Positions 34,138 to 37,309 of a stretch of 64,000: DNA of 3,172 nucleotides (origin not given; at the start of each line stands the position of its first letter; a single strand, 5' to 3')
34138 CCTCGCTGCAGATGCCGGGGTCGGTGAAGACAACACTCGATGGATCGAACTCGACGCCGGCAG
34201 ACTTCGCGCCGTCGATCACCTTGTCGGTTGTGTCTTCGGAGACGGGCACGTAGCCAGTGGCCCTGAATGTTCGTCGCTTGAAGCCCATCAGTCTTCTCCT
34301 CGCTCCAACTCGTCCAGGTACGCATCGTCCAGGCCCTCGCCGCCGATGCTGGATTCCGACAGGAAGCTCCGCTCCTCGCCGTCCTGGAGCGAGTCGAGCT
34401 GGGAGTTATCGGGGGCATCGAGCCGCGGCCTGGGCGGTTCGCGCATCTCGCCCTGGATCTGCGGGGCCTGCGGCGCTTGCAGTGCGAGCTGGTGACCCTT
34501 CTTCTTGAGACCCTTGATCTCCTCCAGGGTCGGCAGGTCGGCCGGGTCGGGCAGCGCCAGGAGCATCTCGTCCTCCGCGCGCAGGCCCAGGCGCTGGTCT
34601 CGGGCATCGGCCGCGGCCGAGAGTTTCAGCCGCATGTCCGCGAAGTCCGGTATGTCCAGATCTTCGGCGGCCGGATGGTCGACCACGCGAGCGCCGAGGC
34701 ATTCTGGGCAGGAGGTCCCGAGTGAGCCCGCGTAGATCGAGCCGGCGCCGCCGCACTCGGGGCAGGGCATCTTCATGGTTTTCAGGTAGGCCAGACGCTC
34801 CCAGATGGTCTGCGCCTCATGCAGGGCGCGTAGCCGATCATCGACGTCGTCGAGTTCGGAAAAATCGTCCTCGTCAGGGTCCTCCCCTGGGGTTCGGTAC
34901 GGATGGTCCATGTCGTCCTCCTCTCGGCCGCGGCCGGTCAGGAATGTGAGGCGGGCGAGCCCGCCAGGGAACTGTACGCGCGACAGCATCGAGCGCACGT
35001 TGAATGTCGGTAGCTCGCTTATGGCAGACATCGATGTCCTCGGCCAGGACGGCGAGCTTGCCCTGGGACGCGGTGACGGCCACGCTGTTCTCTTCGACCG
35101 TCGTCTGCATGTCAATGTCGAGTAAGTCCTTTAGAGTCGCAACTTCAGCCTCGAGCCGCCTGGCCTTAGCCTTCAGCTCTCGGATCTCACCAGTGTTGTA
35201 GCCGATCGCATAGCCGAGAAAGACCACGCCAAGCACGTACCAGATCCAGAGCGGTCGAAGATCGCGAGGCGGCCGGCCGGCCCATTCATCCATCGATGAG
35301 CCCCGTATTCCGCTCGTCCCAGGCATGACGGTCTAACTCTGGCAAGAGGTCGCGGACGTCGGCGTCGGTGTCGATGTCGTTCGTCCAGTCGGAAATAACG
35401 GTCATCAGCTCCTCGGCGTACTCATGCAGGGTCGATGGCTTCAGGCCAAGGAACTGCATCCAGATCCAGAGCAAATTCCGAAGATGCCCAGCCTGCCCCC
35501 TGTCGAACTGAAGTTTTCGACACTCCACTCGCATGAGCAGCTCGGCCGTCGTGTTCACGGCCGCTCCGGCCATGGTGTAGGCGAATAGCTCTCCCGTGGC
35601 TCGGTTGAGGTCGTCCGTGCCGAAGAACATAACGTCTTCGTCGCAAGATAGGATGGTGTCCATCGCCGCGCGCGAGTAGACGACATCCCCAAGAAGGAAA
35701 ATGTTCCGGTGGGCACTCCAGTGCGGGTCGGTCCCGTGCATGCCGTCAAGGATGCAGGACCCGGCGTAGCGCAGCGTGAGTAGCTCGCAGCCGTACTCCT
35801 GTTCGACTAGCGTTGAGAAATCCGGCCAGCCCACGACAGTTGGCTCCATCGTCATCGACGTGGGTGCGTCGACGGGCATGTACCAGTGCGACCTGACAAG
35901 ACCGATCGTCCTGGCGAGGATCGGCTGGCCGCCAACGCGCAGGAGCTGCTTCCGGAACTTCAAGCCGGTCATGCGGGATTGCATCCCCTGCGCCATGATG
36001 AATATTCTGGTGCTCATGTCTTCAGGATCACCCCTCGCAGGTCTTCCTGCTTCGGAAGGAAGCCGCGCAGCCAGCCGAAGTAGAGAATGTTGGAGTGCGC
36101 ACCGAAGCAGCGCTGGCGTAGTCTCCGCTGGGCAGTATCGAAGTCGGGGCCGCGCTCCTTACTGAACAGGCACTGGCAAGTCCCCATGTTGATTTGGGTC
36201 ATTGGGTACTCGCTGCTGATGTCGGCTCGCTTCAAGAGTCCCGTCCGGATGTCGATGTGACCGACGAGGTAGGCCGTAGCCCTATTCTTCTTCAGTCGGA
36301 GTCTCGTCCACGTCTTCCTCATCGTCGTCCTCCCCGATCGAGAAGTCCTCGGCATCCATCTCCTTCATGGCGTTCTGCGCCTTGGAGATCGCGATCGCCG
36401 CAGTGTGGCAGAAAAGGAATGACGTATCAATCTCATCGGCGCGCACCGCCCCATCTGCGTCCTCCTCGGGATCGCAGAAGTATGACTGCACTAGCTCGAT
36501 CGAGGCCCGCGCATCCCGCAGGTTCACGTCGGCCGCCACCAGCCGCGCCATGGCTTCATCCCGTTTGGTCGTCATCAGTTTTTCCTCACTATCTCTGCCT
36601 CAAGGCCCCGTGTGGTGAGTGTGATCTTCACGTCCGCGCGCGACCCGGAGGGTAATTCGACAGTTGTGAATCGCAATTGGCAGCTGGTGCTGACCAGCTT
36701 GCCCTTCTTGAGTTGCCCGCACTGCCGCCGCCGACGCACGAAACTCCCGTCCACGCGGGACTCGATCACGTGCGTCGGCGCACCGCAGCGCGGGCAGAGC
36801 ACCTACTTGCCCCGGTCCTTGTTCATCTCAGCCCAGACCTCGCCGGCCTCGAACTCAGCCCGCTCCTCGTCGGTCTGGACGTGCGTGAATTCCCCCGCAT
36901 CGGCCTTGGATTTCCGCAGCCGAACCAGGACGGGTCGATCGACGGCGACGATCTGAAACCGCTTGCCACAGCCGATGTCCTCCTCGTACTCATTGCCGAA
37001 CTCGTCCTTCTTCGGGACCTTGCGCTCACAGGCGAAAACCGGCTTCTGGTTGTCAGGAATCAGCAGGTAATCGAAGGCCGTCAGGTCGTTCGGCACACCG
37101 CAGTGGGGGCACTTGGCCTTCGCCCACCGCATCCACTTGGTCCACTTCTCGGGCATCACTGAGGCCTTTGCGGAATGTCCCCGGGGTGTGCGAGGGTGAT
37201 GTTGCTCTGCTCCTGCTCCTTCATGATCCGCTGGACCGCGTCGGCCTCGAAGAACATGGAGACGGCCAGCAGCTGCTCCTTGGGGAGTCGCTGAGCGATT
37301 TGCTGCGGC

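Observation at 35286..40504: Nucleotidyltransferase / GT-B glycosyltransferase / kinase-like island with embedded RHH and NrdR-like zinc-ribbon proteins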

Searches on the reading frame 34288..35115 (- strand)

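Call 44: search_protein_families(library=ncbifam, proteins=[window:34288-35115:-], max_evalue=0.1)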
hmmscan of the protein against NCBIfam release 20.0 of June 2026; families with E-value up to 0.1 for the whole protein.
window:34288-35115:- (275 aa): 5 families
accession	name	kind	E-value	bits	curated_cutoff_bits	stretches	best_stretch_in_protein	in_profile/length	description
TIGR02349.1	DnaJ_bact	equivalog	0.005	16.3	377.2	1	113-161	184-228/354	molecular chaperone DnaJ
NF058604.1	RtpA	equivalog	0.007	16.4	65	1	114-141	8-31/50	anti-TRAP protein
NF009623.0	PRK13130.1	equivalog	0.057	13.5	68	0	132-149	16-33/56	RNA-protein complex protein Nop10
NF010894.0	PRK14301.1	equivalog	0.058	12.4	548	0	114-160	182-224/373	chaperone protein DnaJ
NF008035.0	PRK10767.1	subfamily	0.078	12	338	0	113-170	178-233/374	molecular chaperone DnaJ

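Call 92: search_protein_families(library=phrogs, proteins=[window:34288-35115:-], max_evalue=0.01)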
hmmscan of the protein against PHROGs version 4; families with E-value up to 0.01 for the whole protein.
window:34288-35115:- (275 aa): 0 families

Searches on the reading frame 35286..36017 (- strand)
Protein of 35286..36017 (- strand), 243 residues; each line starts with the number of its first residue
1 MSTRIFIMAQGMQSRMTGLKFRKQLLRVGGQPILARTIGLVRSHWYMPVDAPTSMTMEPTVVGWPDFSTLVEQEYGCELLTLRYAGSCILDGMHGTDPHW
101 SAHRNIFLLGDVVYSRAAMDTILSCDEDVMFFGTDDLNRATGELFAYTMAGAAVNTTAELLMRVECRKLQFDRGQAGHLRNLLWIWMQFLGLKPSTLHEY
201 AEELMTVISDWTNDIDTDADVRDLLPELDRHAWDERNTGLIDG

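Call 4: search_protein_families(library=pfam, proteins=[window:35286-36017:-], max_evalue=0.1)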
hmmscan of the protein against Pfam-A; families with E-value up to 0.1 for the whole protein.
window:35286-36017:- (243 aa): 1 family
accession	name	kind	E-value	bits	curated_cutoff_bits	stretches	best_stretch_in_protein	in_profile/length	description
PF12804.13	NTP_transf_3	-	0.00013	22.6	27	1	6-125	2-110/160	MobA-like NTP transferase domain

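Call 5: search_protein_families(library=phrogs, proteins=[window:35286-36017:-], max_evalue=0.1)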
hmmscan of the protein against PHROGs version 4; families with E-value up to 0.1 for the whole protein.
window:35286-36017:- (243 aa): 1 family
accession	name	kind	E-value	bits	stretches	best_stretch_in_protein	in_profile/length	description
phrog_33187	-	unknown function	6.7e-07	30.1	1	22-221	24-208/219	-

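Call 24: search_solved_structures(query=window:35286-36017:-, max_evalue=10)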
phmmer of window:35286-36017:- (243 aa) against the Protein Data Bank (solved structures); distinct sequences matched with E-value up to 10: 0.

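Call 43: search_solved_structures(query=A4, max_evalue=10, show_alignments=2)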
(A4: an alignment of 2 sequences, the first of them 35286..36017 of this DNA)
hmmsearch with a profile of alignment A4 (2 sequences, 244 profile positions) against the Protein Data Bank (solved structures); distinct sequences matched with E-value up to 10: 0.

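Call 44: search_protein_families(library=ncbifam, proteins=[window:35286-36017:-], max_evalue=0.1)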
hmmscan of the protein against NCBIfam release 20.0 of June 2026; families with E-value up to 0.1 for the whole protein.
window:35286-36017:- (243 aa): 4 families
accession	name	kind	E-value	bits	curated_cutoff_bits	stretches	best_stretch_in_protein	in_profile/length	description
NF001186.0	PRK00155.2-3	equivalog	0.0017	17.8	253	1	3-39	5-40/224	2-C-methyl-D-erythritol 4-phosphate cytidylyltransferase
NF041135.1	IPPtranDIPPsyn_Thcocales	equivalog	0.011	14.8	580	1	6-43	4-39/419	bifunctional L-myo-inositol-1-phosphate cytidylyltransferase/CDP-L-myo-inositol myo-inositolphosphotransferase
NF001183.0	PRK00155.1-3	subfamily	0.036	13.3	166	1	7-38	6-37/237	D-ribitol-5-phosphate cytidylyltransferase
TIGR00453.1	ispD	equivalog_domain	0.088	12.2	181.3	0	6-44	3-40/219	2-C-methyl-D-erythritol 4-phosphate cytidylyltransferase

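Call 64: search_dna_similar(query=window:35286-36017:-, collection=phages, mode=protein, max_evalue=0.001, max_rows=25)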
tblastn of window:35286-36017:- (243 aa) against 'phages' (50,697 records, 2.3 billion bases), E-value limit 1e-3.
Records with a match: 5; places in all: 5; records where one place covers at least 80% of the query: 5.
Best place of each record, by identity: <60% 5.
By first word of the organism name: Streptomyces 5.
By host as written in the record: Streptomyces viridochromogenes DSM40736 4; Streptomyces griseus ATCC 10137 1.
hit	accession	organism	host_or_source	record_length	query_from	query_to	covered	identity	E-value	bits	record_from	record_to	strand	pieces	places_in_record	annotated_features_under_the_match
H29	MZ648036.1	Streptomyces phage Lizz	Streptomyces viridochromogenes DSM40736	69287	4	220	89%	28.3%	3e-5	50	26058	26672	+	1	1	32: nucleotidyl transferase | 31: glycosyltransferase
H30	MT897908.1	Streptomyces phage ShakeNBake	Streptomyces viridochromogenes DSM40736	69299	4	220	89%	28.3%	3e-5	50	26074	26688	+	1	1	32: hypothetical protein | 31: glycosyltransferase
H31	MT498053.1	Streptomyces phage PHTowN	Streptomyces viridochromogenes DSM40736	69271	4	220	89%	28.3%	5e-5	50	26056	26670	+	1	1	32: hypothetical protein | 31: glycosyltransferase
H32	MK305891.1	Streptomyces phage Gibson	Streptomyces griseus ATCC 10137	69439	25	220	81%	29.4%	2e-5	51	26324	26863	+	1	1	32: hypothetical protein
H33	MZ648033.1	Streptomyces phage Rooney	Streptomyces viridochromogenes DSM40736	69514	25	220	81%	29.4%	2e-5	51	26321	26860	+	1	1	32: nucleotidyl transferase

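Call 65: get_annotated_region(hit=H29, flank=9000)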
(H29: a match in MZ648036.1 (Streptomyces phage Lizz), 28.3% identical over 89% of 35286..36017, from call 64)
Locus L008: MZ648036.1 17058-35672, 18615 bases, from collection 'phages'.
description: Streptomyces phage Lizz, complete genome.
organism: Streptomyces phage Lizz (NCBI taxid 2863853)
taxonomy: Viruses; Duplodnaviria; Heunggongvirae; Uroviricota; Caudoviricetes
host: Streptomyces viridochromogenes DSM40736; source: soil; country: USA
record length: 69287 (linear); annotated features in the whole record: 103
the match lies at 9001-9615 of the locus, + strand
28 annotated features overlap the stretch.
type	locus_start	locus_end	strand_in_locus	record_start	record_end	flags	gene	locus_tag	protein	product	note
CDS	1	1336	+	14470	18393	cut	24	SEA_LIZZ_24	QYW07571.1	minor tail protein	-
CDS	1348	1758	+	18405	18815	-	25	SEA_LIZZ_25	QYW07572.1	minor tail protein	-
CDS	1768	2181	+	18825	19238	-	26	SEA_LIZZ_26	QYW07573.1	minor tail protein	-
CDS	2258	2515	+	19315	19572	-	27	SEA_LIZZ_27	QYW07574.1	hypothetical protein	-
CDS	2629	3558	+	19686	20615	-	28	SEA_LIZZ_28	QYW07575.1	endolysin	-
CDS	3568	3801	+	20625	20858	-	29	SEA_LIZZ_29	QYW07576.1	membrane protein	-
CDS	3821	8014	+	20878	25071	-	30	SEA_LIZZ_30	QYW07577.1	hypothetical protein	-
CDS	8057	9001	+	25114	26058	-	31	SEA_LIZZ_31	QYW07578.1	glycosyltransferase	-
CDS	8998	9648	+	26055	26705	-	32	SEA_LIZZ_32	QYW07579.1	nucleotidyl transferase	-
CDS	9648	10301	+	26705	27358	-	33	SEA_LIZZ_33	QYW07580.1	methyltransferase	-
CDS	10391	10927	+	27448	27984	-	34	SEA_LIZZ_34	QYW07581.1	hypothetical protein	-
CDS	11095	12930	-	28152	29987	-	35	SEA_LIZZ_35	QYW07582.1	DNA helicase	-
CDS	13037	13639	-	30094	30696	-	36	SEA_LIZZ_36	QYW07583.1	RuvC-like resolvase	-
CDS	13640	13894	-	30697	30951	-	37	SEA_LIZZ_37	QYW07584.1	hypothetical protein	-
CDS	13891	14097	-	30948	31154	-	38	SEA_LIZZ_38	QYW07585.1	hypothetical protein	-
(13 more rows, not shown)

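Call 84: search_solved_structures(query=A9, max_evalue=10, show_alignments=3)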
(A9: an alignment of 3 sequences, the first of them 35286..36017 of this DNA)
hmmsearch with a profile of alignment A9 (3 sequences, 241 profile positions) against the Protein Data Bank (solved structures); distinct sequences matched with E-value up to 10: 6.
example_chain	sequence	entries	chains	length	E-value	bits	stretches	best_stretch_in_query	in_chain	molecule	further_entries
2xme_A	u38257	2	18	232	0.024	17.3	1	4-118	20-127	CTP-INOSITOL-1-PHOSPHATE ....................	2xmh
4mnd_A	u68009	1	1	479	0.13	14.8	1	4-118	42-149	CTP L-myo-inositol-1-phosphate cytidylyltransferase/CDP-L-myo-inositol myo-inositolphospho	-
9y3p_I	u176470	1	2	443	0.33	13.5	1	3-62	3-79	Translation initiation factor eIF2B subunit gamma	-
6caj_J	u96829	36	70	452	0.35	13.5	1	3-62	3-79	Translation initiation factor eIF-2B subunit gamma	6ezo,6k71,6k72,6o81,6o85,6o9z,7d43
3f1c_A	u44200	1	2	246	1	11.9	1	7-41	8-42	Putative 2-C-methyl-D-erythritol 4-phosphate cytidylyltransferase 2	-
4y7t_A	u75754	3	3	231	1.4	11.4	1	4-42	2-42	Nucleotidyl transferase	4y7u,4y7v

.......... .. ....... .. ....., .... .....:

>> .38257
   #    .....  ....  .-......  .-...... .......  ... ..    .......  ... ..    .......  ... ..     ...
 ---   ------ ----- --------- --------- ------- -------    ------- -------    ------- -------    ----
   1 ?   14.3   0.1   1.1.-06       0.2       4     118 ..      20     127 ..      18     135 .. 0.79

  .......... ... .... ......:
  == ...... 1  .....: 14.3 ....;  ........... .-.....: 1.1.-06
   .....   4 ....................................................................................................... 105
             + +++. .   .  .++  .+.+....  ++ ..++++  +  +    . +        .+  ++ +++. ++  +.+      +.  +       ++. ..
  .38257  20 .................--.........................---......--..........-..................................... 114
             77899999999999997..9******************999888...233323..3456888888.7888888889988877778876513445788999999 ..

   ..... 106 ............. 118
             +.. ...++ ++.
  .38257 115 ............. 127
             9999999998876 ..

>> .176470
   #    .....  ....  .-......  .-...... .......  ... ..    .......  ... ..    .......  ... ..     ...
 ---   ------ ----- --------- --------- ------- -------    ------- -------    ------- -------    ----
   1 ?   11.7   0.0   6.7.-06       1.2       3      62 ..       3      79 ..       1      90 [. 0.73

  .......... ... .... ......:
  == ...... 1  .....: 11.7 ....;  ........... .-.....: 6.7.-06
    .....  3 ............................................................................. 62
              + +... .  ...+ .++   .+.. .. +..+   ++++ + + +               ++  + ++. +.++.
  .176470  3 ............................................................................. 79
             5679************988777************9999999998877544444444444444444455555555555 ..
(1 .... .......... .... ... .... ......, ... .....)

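Call 85: search_protein_families(library=pfam, proteins=[L008:8998-9648:+, L008:8057-9001:+, L008:9648-10301:+], max_evalue=0.05)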
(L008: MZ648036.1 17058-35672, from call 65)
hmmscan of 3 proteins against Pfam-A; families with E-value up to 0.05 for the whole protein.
L008:8998-9648:+ (216 aa): 1 family
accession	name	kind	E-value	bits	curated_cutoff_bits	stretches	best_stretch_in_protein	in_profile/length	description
PF12804.13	NTP_transf_3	-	0.0011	19.6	27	1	26-109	17-108/160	MobA-like NTP transferase domain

L008:8057-9001:+ (314 aa): 1 family
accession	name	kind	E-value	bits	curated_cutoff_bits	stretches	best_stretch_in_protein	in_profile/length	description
PF13524.12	Glyco_trans_1_2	-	1.8e-06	28.4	25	1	178-308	3-142/144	Glycosyl transferase-like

L008:9648-10301:+ (217 aa): 1 family
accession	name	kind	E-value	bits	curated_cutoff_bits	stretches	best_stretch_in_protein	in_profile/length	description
PF05050.19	Methyltransf_21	-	1e-10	42.5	22.7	1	24-176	1-172/173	Methyltransferase FkbM domain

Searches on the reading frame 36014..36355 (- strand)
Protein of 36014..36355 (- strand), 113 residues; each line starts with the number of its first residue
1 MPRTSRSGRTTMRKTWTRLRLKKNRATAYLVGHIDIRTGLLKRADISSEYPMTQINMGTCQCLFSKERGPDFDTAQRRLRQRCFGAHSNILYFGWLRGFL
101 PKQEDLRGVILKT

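Call 4: search_protein_families(library=pfam, proteins=[window:36014-36355:-], max_evalue=0.1)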
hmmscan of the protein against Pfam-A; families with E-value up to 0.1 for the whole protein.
window:36014-36355:- (113 aa): 0 families

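Call 5: search_protein_families(library=phrogs, proteins=[window:36014-36355:-], max_evalue=0.1)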
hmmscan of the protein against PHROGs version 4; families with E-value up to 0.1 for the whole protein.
window:36014-36355:- (113 aa): 0 families

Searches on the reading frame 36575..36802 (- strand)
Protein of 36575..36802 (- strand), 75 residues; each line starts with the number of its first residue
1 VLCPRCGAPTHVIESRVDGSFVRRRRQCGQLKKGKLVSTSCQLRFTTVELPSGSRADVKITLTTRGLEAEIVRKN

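Call 4: search_protein_families(library=pfam, proteins=[window:36575-36802:-], max_evalue=0.1)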
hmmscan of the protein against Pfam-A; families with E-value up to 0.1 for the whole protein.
window:36575-36802:- (75 aa): 5 families
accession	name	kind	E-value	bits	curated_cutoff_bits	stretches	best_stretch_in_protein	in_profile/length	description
PF22811.2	Zn_ribbon_NrdR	-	4.4e-09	36.6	27.2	1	1-49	1-42/42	Transcriptional repressor NrdR-like, N-terminal domain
PF13824.12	zf-Mss51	-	0.012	16.2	27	1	3-33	17-47/55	Zinc-finger of mitochondrial splicing suppressor 51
PF09297.16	Zn_ribbon_NUD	-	0.018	15.1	24.8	1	3-14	6-17/32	NADH pyrophosphatase zinc ribbon domain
PF22502.1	SEN2-like_N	-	0.089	13.5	26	0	5-37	6-38/69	tRNA-intron endonuclease SEN2-like, N-terminal domain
PF14787.11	zf-CCHC_5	-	0.093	12.9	27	0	2-12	4-14/36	GAG-polyprotein viral zinc-finger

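Call 5: search_protein_families(library=phrogs, proteins=[window:36575-36802:-], max_evalue=0.1)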
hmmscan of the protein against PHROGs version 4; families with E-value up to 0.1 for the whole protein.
window:36575-36802:- (75 aa): 2 families
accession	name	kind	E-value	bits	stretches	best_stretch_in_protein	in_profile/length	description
phrog_36879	-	unknown function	7.9e-05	24.1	1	1-47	1-40/119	-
phrog_10675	-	unknown function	0.00067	20.8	1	1-30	6-36/98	-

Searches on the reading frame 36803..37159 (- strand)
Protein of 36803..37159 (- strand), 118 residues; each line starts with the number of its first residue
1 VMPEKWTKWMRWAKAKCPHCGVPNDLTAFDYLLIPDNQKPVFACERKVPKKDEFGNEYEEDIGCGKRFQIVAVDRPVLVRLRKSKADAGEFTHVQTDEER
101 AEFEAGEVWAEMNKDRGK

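Call 4: search_protein_families(library=pfam, proteins=[window:36803-37159:-], max_evalue=0.1)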
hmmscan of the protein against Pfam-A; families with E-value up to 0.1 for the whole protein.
window:36803-37159:- (118 aa): 1 family
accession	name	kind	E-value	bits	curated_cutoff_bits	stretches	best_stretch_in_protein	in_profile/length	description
PF24463.1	DUF7577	-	0.0005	20.1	28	1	16-31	4-18/27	Domain of unknown function (DUF7577)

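Call 5: search_protein_families(library=phrogs, proteins=[window:36803-37159:-], max_evalue=0.1)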
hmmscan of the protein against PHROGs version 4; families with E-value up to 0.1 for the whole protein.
window:36803-37159:- (118 aa): 1 family
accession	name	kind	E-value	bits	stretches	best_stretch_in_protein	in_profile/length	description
phrog_34796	-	unknown function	0.036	14.8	1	11-25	33-47/55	-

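Call 44: search_protein_families(library=ncbifam, proteins=[window:36803-37159:-], max_evalue=0.1)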
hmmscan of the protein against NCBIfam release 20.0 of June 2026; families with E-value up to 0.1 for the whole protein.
window:36803-37159:- (118 aa): 0 families
